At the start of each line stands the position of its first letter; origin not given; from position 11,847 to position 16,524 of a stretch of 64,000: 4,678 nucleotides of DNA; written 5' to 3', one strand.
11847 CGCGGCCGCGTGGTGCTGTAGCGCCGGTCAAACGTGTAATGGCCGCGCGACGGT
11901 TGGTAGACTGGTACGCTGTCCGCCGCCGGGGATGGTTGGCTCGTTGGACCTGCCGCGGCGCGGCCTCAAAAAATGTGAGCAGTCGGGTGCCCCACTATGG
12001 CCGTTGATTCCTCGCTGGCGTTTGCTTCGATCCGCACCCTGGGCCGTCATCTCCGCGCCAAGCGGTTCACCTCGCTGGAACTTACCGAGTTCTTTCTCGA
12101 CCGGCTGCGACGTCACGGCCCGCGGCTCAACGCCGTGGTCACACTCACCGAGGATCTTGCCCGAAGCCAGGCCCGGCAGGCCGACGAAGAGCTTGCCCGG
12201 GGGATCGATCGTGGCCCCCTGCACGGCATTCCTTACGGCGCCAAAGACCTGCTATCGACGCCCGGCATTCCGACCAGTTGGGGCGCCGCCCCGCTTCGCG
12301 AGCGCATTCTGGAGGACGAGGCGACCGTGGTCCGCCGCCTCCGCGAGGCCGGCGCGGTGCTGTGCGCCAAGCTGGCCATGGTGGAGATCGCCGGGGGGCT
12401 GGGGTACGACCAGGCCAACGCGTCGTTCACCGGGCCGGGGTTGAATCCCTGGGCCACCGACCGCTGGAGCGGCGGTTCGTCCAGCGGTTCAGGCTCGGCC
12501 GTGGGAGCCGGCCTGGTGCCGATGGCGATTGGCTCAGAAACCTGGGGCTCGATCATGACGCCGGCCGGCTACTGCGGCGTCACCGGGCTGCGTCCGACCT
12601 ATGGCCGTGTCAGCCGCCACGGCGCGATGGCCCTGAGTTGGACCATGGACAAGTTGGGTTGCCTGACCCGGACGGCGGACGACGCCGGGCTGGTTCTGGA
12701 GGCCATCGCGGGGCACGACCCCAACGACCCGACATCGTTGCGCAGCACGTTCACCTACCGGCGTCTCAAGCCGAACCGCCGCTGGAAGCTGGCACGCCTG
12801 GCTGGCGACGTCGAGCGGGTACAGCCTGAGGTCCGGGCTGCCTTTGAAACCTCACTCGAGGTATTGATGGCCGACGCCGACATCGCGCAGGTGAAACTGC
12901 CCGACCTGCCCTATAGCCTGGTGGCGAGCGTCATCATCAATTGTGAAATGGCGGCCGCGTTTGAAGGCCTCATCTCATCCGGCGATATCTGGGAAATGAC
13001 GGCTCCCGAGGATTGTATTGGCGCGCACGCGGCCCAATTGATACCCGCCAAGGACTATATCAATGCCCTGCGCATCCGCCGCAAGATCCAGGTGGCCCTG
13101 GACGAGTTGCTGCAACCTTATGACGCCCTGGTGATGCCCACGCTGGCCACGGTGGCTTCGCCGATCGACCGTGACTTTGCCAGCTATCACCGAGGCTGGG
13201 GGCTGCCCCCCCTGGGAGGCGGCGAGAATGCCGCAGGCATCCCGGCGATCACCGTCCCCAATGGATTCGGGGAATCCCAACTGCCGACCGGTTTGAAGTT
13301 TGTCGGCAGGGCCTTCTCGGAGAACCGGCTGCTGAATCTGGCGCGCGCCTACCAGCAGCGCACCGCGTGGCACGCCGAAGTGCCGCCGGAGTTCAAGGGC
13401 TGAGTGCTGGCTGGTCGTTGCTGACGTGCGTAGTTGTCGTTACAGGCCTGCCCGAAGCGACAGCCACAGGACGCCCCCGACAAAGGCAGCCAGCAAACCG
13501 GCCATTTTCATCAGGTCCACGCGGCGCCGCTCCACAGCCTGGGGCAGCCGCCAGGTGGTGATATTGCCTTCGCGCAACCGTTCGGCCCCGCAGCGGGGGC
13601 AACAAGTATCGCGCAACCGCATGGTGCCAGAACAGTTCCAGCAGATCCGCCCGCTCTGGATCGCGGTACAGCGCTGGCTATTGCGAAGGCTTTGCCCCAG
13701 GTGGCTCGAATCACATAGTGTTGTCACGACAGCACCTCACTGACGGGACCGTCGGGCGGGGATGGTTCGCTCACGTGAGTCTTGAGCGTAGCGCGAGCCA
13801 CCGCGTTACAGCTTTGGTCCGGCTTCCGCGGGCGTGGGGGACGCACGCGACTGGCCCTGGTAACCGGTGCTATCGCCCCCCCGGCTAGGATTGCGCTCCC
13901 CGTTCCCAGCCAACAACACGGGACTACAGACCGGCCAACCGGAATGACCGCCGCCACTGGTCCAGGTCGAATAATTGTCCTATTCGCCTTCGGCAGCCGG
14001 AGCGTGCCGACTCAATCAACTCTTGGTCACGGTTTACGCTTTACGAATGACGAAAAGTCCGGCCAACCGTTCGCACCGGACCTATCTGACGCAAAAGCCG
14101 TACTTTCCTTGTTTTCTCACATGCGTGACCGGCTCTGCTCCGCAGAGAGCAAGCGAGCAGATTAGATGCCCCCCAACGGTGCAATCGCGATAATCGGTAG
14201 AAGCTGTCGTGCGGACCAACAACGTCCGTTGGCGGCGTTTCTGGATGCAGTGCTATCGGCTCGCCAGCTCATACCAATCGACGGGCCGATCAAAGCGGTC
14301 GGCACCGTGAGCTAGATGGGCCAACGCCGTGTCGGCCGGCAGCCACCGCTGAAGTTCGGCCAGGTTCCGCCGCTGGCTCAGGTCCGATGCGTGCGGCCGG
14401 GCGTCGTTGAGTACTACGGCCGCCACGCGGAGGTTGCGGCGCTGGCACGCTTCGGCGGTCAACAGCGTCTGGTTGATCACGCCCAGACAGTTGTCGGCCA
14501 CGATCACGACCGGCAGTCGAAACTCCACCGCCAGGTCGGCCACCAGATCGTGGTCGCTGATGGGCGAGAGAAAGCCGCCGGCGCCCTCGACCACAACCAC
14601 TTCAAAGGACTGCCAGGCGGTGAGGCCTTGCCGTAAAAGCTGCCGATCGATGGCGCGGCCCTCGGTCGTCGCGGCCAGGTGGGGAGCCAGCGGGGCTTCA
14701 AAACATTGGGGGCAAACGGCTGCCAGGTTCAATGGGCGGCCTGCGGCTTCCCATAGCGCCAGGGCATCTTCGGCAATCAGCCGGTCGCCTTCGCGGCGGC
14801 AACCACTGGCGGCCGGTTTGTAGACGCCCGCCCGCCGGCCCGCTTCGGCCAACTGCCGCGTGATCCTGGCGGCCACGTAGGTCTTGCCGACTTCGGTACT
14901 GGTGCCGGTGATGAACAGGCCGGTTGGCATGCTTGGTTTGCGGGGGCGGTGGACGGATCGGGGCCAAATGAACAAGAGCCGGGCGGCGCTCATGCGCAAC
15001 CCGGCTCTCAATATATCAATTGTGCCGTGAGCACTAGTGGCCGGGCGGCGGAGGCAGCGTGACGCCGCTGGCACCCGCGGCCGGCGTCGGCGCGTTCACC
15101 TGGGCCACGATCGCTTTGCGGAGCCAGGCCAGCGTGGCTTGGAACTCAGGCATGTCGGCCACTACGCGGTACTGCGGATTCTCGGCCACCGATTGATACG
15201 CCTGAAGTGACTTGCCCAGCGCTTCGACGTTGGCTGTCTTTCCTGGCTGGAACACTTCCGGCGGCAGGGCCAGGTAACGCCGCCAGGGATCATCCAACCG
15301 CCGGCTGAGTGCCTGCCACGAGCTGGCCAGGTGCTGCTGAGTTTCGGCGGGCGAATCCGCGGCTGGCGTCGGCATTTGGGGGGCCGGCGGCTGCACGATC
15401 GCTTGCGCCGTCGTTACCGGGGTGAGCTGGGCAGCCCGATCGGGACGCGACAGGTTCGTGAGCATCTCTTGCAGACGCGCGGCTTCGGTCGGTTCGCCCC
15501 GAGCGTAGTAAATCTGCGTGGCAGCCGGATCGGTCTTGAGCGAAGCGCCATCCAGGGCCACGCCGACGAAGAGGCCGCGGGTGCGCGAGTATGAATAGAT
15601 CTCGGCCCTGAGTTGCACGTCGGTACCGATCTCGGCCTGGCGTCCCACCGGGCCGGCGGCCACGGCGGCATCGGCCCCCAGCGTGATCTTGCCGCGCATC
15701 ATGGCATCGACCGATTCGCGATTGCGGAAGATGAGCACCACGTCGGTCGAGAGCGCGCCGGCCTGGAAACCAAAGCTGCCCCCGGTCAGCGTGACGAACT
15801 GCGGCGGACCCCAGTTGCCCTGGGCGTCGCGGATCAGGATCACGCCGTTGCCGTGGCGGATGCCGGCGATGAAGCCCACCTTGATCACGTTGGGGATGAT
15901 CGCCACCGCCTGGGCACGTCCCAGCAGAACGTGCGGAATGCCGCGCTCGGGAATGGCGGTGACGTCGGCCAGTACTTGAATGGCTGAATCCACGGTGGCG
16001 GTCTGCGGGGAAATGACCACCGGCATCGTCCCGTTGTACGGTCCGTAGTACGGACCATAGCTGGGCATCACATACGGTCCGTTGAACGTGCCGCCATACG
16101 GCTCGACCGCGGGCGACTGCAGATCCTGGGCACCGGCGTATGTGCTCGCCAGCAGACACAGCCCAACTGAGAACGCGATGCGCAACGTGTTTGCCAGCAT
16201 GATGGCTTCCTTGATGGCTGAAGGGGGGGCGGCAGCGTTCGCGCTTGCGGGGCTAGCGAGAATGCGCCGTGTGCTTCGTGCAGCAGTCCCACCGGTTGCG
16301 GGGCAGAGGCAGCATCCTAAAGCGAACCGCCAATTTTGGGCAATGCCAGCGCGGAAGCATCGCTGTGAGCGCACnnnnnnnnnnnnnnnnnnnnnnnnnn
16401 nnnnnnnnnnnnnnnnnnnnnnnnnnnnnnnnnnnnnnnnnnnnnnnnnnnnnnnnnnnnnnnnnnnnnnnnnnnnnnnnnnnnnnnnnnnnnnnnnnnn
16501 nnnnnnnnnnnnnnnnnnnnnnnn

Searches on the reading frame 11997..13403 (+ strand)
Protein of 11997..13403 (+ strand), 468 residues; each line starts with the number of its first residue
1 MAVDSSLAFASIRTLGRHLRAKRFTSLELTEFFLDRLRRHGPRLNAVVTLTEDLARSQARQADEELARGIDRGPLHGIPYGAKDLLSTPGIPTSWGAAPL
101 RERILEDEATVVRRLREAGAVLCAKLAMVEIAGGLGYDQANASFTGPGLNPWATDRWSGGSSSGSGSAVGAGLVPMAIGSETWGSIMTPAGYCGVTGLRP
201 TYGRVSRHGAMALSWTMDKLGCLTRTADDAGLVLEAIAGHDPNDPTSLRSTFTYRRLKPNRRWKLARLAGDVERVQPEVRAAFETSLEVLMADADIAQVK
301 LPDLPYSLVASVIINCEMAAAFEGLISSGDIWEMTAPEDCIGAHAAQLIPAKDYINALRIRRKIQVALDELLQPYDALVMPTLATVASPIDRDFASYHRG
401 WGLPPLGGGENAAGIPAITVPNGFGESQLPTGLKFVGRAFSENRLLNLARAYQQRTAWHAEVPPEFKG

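Call 80: search_protein_families(library=pfam, proteins=[window:11997-13403:+], max_evalue=0.00001)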
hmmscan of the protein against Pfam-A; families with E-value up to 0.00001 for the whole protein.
window:11997-13403:+ (468 aa): 1 family
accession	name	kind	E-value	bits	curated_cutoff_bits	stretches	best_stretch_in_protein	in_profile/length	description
PF01425.27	Amidase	-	3.2e-88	297.1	27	1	28-446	1-445/445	Amidase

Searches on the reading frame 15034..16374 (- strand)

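Call 80: search_protein_families(library=pfam, proteins=[window:15034-16374:-], max_evalue=0.00001)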
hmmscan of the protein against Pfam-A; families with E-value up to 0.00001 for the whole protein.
window:15034-16374:- (446 aa): 1 family
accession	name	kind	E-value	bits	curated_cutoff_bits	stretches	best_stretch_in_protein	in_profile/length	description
PF04366.17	Ysc84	-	2.4e-30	105.3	25.1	1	197-317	1-120/127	Las17-binding protein actin regulator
